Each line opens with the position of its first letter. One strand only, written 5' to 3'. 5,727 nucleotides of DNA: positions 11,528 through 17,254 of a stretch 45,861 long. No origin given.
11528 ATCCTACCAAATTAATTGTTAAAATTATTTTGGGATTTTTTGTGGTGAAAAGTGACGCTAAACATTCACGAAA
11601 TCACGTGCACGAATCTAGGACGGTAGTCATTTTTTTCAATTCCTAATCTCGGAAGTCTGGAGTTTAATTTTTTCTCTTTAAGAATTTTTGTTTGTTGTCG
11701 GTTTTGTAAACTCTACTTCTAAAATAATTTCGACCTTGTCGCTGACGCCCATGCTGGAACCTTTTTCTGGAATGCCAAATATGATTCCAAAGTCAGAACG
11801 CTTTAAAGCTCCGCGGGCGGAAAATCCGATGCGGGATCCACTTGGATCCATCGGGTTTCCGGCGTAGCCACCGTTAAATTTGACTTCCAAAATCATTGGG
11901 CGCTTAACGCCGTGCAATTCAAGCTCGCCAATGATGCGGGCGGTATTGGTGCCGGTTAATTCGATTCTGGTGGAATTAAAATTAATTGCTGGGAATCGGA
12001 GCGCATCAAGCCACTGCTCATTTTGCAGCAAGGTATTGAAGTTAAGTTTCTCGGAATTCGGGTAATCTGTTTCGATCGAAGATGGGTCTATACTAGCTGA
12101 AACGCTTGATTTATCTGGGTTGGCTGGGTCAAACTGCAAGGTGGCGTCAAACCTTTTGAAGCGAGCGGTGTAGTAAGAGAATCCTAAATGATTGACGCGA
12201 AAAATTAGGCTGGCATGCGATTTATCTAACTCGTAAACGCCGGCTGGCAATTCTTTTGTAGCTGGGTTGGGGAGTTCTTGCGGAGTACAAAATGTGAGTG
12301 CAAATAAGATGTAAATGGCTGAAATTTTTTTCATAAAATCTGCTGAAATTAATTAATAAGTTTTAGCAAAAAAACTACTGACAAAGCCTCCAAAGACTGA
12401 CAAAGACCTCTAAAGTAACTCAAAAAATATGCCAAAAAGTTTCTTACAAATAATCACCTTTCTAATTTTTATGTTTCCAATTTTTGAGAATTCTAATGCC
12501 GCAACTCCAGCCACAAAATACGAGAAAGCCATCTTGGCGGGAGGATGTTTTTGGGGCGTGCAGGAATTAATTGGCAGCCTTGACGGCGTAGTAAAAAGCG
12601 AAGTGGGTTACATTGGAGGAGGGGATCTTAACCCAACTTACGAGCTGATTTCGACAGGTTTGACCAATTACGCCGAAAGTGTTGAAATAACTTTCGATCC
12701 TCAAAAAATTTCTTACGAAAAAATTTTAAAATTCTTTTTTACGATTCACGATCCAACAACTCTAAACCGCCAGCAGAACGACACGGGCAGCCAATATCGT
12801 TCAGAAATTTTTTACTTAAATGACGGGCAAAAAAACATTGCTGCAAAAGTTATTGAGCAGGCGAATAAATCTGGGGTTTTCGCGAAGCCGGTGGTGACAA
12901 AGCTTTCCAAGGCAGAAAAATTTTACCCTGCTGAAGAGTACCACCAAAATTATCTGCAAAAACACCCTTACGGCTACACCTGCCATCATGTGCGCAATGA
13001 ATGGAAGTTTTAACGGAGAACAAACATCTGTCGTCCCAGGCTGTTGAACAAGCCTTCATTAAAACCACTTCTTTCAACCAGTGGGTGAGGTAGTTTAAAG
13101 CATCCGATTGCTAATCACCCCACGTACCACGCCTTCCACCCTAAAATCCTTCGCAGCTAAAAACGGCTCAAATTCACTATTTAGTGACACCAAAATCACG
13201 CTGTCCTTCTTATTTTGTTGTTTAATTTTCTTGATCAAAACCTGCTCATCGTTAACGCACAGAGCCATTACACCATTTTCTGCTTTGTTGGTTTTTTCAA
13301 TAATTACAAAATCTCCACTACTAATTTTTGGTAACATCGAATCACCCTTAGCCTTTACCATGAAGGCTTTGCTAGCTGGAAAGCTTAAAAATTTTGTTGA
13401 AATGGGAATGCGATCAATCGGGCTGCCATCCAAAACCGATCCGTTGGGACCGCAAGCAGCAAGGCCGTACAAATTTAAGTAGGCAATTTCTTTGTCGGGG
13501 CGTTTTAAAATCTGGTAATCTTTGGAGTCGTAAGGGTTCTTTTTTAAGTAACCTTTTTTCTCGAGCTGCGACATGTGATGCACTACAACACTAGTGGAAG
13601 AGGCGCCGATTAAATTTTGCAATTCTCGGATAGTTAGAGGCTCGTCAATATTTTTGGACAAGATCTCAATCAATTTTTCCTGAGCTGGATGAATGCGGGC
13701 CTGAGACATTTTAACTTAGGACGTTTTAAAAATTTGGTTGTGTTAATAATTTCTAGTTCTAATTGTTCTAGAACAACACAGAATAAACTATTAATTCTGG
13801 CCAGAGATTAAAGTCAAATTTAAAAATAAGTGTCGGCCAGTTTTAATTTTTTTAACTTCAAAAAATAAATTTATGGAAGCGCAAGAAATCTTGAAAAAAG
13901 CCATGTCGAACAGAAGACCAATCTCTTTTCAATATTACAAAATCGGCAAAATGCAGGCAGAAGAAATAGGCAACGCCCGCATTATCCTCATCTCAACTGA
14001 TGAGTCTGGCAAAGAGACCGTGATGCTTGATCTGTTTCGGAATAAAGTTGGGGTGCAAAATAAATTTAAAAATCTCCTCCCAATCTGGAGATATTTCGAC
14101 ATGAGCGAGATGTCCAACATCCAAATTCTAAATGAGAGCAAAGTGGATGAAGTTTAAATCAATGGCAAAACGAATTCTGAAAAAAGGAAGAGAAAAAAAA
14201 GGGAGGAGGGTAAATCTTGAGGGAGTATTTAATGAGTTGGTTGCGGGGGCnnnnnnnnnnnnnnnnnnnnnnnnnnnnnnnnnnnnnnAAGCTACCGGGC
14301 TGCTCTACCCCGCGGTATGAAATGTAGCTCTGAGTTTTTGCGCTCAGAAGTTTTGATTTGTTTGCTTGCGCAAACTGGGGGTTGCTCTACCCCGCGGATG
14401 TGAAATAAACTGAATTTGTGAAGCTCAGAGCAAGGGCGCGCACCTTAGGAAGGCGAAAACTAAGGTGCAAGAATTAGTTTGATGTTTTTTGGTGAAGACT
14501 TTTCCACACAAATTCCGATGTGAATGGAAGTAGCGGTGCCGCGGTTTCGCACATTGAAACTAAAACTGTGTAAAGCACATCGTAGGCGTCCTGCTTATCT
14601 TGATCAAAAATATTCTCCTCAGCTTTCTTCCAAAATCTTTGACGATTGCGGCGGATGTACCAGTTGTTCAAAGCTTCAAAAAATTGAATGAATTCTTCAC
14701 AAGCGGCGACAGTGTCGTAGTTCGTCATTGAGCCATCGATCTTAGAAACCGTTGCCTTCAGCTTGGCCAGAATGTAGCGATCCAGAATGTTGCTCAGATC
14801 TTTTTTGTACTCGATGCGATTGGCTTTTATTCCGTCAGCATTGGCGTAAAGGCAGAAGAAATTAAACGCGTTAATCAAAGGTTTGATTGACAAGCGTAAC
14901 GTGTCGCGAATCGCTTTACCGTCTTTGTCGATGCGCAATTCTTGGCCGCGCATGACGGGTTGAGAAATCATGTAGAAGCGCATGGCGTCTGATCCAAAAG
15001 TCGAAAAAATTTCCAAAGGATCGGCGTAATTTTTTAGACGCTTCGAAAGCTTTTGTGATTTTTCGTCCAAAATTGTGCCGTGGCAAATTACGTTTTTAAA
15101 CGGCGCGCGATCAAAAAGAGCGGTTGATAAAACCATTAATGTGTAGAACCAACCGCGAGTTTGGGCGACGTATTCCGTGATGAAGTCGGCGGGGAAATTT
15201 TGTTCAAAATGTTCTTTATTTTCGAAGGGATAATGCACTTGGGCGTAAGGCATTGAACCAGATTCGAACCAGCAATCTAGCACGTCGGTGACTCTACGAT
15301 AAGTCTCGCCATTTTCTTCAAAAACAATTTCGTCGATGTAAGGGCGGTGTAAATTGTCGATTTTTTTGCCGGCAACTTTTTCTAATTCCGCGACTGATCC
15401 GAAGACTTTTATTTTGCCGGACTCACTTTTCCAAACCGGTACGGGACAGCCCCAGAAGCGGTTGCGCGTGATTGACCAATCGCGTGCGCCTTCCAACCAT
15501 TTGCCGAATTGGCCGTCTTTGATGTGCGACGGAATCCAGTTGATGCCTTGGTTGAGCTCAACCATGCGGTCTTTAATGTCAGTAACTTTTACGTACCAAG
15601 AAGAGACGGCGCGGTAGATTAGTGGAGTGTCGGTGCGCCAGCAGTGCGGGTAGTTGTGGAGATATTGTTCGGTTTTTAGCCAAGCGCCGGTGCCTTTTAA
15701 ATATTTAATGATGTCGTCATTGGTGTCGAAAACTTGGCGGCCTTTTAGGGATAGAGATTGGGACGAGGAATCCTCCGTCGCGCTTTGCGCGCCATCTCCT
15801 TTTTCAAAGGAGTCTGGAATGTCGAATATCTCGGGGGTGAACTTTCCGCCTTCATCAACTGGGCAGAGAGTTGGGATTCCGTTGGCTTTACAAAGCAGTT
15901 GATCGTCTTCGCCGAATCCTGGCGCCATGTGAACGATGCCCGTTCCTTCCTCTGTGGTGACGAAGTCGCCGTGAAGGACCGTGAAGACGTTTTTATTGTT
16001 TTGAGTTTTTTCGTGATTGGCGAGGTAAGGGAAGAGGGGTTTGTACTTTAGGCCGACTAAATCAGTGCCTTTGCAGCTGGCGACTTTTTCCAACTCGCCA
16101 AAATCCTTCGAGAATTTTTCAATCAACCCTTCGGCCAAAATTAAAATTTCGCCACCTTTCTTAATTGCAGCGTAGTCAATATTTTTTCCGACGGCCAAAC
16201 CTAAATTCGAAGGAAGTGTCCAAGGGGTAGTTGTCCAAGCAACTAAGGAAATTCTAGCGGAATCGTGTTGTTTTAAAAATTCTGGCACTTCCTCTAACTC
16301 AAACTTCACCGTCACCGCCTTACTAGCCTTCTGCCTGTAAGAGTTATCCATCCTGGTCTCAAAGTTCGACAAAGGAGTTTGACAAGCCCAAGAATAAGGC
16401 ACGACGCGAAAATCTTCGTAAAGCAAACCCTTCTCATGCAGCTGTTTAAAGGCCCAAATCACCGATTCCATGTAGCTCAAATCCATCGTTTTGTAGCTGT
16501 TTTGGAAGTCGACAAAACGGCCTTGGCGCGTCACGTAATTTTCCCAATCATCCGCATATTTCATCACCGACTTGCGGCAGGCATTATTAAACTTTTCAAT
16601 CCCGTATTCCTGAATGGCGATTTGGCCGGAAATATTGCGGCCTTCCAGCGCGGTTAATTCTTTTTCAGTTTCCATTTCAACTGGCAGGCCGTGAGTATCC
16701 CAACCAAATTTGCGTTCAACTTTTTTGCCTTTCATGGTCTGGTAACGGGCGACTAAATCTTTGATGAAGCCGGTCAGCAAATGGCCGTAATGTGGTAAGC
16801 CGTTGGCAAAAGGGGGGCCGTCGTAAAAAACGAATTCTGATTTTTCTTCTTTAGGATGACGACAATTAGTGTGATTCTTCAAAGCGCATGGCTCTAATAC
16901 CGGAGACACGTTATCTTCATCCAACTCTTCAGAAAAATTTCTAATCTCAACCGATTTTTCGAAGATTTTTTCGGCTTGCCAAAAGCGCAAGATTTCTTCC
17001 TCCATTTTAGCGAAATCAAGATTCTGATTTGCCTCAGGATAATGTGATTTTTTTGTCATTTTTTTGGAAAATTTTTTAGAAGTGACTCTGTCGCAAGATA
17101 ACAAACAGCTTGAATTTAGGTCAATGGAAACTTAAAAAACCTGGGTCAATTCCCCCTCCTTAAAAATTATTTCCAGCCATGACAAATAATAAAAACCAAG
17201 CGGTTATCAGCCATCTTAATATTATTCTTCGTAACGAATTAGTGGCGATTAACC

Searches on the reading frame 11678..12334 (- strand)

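Call 9: search_protein_families(library=pfam, proteins=[window:11678-12334:-], max_evalue=0.00001)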
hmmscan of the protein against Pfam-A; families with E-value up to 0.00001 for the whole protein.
window:11678-12334:- (218 aa): 1 family
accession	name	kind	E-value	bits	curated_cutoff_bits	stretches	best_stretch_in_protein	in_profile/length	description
PF04264.18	YceI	-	4.3e-36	125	23.7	1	34-209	1-150/150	YceI-like domain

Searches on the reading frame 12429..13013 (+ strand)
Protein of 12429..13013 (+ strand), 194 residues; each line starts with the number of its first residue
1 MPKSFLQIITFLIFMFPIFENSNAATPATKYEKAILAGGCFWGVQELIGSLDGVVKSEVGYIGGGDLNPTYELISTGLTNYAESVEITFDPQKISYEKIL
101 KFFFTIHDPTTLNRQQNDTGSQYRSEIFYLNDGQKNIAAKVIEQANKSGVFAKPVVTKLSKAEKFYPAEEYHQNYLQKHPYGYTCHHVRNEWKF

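Call 9: search_protein_families(library=pfam, proteins=[window:12429-13013:+], max_evalue=0.00001)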
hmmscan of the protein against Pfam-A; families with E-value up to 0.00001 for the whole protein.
window:12429-13013:+ (194 aa): 1 family
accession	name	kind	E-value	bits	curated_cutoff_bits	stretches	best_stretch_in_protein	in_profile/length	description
PF01625.27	PMSR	-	7.6e-62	208.5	23.7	1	33-184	1-152/153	Peptide methionine sulfoxide reductase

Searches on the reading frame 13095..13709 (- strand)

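Call 9: search_protein_families(library=pfam, proteins=[window:13095-13709:-], max_evalue=0.00001)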
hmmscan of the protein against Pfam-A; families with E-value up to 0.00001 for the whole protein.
window:13095-13709:- (204 aa): 2 families
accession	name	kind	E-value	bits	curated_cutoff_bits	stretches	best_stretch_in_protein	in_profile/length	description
PF00717.28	Peptidase_S24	-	4.5e-20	71.9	23.3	1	80-195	2-115/116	Peptidase S24-like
PF01726.22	LexA_DNA_bind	-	8.8e-07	29.1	23.7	1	8-60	6-61/65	LexA DNA binding domain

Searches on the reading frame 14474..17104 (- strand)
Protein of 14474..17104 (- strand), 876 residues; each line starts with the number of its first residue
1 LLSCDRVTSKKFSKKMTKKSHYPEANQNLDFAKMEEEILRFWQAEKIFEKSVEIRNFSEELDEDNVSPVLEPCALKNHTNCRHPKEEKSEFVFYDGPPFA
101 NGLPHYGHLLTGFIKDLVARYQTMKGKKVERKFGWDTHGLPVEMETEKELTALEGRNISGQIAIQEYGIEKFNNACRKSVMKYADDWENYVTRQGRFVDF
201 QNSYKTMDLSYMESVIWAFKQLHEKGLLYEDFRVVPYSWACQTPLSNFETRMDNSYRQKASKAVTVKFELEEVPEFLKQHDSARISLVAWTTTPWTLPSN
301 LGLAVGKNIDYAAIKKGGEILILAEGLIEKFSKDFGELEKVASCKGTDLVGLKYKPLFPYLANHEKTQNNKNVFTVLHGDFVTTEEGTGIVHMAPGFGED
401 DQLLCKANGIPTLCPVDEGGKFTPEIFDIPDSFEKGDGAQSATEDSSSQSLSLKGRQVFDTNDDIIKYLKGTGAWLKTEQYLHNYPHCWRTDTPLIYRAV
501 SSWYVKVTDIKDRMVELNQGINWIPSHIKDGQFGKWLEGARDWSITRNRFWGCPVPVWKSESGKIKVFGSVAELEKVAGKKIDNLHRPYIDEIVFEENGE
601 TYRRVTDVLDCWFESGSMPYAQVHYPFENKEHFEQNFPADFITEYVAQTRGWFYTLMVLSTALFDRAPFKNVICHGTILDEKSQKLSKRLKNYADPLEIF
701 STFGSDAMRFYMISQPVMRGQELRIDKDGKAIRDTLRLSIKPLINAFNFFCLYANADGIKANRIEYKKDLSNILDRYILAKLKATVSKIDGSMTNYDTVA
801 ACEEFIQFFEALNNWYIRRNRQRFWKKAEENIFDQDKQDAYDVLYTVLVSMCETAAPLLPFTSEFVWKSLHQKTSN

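Call 8: search_protein_families(library=pfam, proteins=[window:14474-17104:-], max_evalue=0.00001)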
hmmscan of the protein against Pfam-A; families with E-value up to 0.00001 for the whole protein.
window:14474-17104:- (876 aa): 3 families
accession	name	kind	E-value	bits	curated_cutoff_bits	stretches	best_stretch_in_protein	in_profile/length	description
PF00133.28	tRNA-synt_1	-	3e-132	441.7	22.7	1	81-721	15-411/414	tRNA synthetases class I (I, L, M and V)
PF08264.19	Anticodon_1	-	4.3e-17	62.8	25.1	1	775-874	1-97/148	Anticodon-binding domain of tRNA ligase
PF09334.17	tRNA-synt_1g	-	1.3e-16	60.8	20.1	1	98-149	8-59/391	tRNA synthetases class I (M)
